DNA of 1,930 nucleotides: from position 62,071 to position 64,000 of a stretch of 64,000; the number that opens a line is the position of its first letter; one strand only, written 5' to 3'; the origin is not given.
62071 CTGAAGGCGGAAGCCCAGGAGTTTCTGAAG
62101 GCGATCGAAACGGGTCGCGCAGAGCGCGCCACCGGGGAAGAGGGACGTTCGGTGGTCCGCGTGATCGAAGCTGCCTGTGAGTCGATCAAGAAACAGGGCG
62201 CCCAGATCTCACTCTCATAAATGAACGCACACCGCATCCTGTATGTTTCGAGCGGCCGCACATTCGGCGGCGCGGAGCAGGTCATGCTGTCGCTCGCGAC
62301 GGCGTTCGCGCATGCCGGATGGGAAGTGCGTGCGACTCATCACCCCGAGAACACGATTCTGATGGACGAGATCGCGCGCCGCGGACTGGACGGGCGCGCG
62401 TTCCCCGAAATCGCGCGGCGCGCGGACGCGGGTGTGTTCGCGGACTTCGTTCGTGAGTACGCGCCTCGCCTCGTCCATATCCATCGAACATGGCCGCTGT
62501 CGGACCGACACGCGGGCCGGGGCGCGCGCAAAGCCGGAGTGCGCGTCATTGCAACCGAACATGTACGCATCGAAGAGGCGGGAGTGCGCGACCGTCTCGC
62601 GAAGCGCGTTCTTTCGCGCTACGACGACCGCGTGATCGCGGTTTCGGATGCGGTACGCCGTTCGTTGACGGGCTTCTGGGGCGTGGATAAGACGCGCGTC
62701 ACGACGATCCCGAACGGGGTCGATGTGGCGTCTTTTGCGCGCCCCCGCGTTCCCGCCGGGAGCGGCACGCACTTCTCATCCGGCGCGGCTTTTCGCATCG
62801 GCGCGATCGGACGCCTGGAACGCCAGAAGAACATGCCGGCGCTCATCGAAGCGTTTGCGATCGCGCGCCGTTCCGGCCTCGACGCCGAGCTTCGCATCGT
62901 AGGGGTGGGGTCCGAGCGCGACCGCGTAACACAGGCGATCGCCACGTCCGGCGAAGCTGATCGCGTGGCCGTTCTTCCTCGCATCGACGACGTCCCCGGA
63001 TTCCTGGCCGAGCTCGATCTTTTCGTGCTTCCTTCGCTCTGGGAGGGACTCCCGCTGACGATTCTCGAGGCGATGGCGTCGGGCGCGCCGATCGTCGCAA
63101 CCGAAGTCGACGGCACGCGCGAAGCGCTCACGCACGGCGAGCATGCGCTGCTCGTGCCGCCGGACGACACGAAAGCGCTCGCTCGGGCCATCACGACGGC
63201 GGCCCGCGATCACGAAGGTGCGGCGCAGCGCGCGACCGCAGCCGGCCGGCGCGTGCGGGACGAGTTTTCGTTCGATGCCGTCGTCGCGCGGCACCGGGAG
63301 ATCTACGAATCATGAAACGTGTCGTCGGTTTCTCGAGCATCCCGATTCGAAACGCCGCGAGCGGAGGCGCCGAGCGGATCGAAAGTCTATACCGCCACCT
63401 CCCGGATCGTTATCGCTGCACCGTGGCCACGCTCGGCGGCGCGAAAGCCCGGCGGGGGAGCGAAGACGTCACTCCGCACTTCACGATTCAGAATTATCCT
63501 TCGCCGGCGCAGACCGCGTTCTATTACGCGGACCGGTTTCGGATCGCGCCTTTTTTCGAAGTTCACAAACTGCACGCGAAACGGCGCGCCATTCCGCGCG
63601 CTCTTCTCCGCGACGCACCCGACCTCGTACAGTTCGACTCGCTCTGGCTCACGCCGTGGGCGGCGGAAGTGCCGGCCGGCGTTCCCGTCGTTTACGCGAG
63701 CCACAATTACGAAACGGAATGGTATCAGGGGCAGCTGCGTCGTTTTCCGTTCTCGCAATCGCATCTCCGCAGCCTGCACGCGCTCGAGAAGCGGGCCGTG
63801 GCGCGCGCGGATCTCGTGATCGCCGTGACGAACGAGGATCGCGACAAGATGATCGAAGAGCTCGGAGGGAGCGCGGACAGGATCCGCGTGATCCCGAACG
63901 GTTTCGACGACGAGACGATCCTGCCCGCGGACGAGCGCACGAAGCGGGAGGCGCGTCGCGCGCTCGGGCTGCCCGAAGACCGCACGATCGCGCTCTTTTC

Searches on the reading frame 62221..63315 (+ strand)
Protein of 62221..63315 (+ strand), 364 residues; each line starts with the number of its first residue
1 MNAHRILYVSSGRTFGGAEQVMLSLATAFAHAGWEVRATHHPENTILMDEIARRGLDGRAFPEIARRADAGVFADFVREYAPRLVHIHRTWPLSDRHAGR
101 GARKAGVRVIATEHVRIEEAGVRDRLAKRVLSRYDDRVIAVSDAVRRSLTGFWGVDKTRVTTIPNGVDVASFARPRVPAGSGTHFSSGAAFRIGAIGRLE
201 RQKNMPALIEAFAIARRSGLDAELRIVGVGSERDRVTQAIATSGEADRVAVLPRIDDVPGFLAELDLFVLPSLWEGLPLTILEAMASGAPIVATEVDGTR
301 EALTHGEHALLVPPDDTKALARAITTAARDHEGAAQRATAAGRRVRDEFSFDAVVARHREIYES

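Call 4: search_protein_families(library=pfam, proteins=[window:62221-63315:+])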
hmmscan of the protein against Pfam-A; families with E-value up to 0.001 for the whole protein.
window:62221-63315:+ (364 aa): 6 families
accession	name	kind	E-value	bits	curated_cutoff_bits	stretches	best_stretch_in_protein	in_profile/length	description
PF13692.12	Glyco_trans_1_4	-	5.9e-36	124.3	27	1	191-329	2-141/142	Glycosyl transferases group 1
PF00534.26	Glycos_transf_1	-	8.2e-32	110.5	26.4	1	193-337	18-165/172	Glycosyl transferases group 1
PF13439.12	Glyco_transf_4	-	2.5e-19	70.4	28.5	1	15-170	1-169/170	Glycosyltransferase Family 4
PF13579.12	Glyco_trans_4_4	-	7.9e-14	52.7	29.7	1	16-166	1-158/158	Glycosyl transferase 4-like domain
PF20706.3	GT4-conflict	-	4e-13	49.6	26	1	128-356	140-383/385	Family 4 Glycosyltransferase in conflict systems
PF13524.12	Glyco_trans_1_2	-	3.2e-07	30.8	25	1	257-356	39-140/144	Glycosyl transferase-like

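Call 6: search_protein_families(library=ncbifam, proteins=[window:62221-63315:+])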
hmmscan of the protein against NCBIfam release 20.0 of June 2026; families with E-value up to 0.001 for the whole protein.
window:62221-63315:+ (364 aa): 36 families (the best 25 are shown)
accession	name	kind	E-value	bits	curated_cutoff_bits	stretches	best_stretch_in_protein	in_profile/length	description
TIGR03088.1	stp2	hypoth_equivalog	5.6e-49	167.1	409.05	1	77-363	77-371/374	TIGR03088 family PEP-CTERM/XrtA system glycosyltransferase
NF041876.1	EPS_EpsE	equivalog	2e-32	112.9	400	1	157-351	185-382/389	exopolysaccharide biosynthesis GT4 family glycosyltransferase EpsE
TIGR04063.1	stp3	hypoth_equivalog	2.4e-28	99.1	442.05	1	74-363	85-393/397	TIGR04063 family PEP-CTERM/XrtA system glycosyltransferase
TIGR04047.1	MSMEG_0565_glyc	hypoth_equivalog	2.9e-27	95.7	259.85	1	135-363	139-372/373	MSMEG_0565 family glycosyltransferase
TIGR03999.1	thiol_BshA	equivalog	3e-27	95.5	273.7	1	133-363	143-371/375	N-acetyl-alpha-D-glucosaminyl L-malate synthase BshA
TIGR02149.1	glgA_Coryne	subfamily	5.7e-26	91.5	302.4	1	134-363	144-388/391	glycogen synthase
NF047684.1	TeichurnBiosyTuaC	equivalog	5.6e-17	61.7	550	1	135-362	165-386/391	teichuronic acid biosynthesis protein TuaC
NF038011.1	PelF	equivalog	1.7e-16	60.4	100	1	135-362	258-489/489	GT4 family glycosyltransferase PelF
NF053787.1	GlcN_PG_synth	equivalog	1.7e-16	60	480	1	128-363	138-357/361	N-acetylglucosaminyl phosphatidylglycerol synthase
TIGR03449.1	mycothiol_MshA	equivalog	2.8e-16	59.4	462.5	1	118-363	149-401/406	D-inositol-3-phosphate glycosyltransferase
NF050063.1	ProtGlycPglJ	equivalog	2.4e-15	56.6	500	1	125-347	135-349/363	N-acetylgalactosamine-N,N'-diacetylbacillosaminyl-diphospho-undecaprenol 4-alpha-N-acetylgalactosaminyltransferase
TIGR04005.1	wcaL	equivalog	4.1e-15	55.6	537.6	1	133-353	173-394/406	colanic acid biosynthesis glycosyltransferase WcaL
NF011726.0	PRK15179.1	equivalog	5.4e-15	54.7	733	1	150-362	474-691/694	Vi polysaccharide biosynthesis protein TviE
TIGR02472.1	sucr_P_syn_N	equivalog_domain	6.7e-14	51.5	576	1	266-358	342-434/439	sucrose-phosphate synthase, putative, glycosyltransferase domain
NF038295.1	EPS_HpsP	equivalog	1e-12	47.8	550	1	158-363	176-385/388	hormogonium polysaccharide biosynthesis glycosyltransferase HpsP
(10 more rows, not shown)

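Call 16: find_encoding_contigs(protein=window:62221-63315:+, flank=10000, max_places=3)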
Protein window:62221-63315:+ (364 aa): 2 contigs read that carry it; 2 places shown.
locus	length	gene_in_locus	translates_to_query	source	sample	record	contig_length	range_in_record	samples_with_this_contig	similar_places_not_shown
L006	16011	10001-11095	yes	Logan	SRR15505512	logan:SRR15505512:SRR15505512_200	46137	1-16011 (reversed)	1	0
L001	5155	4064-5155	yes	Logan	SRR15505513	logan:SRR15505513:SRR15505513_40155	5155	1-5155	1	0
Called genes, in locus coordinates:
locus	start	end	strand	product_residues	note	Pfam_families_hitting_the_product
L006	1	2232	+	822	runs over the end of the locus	-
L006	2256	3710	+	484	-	PF04932:Wzy_C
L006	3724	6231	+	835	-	-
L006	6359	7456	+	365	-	PF00155:Aminotran_1_2 (weak), PF01212:Beta_elim_lyase (weak), PF01041:DegT_DnrJ_EryC1, PF00266:Aminotran_5 (weak), PF01053:Cys_Met_Meta_PP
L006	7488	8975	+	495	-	PF13727:CoA_binding_3, PF01408:GFO_IDH_MocA (faint), PF02397:Bac_transf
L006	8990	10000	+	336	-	PF01408:GFO_IDH_MocA, PF02894:GFO_IDH_MocA_C, PF22725:GFO_IDH_MocA_C3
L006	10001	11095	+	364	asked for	PF13439:Glyco_transf_4, PF13579:Glyco_trans_4_4, PF20706:GT4-conflict, PF00534:Glycos_transf_1, PF13692:Glyco_trans_1_4, PF13524:Glyco_trans_1_2 (weak)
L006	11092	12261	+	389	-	PF13439:Glyco_transf_4, PF13579:Glyco_trans_4_4, PF13692:Glyco_trans_1_4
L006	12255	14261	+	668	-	PF01663:Phosphodiest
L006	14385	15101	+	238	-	PF05036:SPOR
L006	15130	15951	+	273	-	PF00535:Glycos_transf_2, PF10111:Glyco_tranf_2_2 (weak), PF13641:Glyco_tranf_2_3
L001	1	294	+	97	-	?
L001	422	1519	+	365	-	PF00155:Aminotran_1_2 (weak), PF01212:Beta_elim_lyase (weak), PF01041:DegT_DnrJ_EryC1, PF00266:Aminotran_5 (weak), PF01053:Cys_Met_Meta_PP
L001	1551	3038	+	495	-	PF13727:CoA_binding_3, PF01408:GFO_IDH_MocA (faint), PF02397:Bac_transf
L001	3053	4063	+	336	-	PF01408:GFO_IDH_MocA, PF02894:GFO_IDH_MocA_C, PF22725:GFO_IDH_MocA_C3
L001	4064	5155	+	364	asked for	PF13439:Glyco_transf_4, PF13579:Glyco_trans_4_4, PF20706:GT4-conflict, PF00534:Glycos_transf_1, PF13692:Glyco_trans_1_4, PF13524:Glyco_trans_1_2 (weak)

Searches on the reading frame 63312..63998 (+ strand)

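Call 75: search_protein_families(library=ncbifam, proteins=[window:63312-63998:+], max_evalue=0.00001)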
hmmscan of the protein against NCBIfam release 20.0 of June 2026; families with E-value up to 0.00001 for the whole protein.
window:63312-63998:+ (229 aa): 2 families
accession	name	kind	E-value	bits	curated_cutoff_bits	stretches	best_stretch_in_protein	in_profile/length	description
TIGR03449.1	mycothiol_MshA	equivalog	1.6e-08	33.9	462.5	1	157-229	156-225/406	D-inositol-3-phosphate glycosyltransferase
NF041010.1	glycosy_Agl16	equivalog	1.2e-06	27.7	575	1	153-208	121-176/352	glycosylation protein Agl16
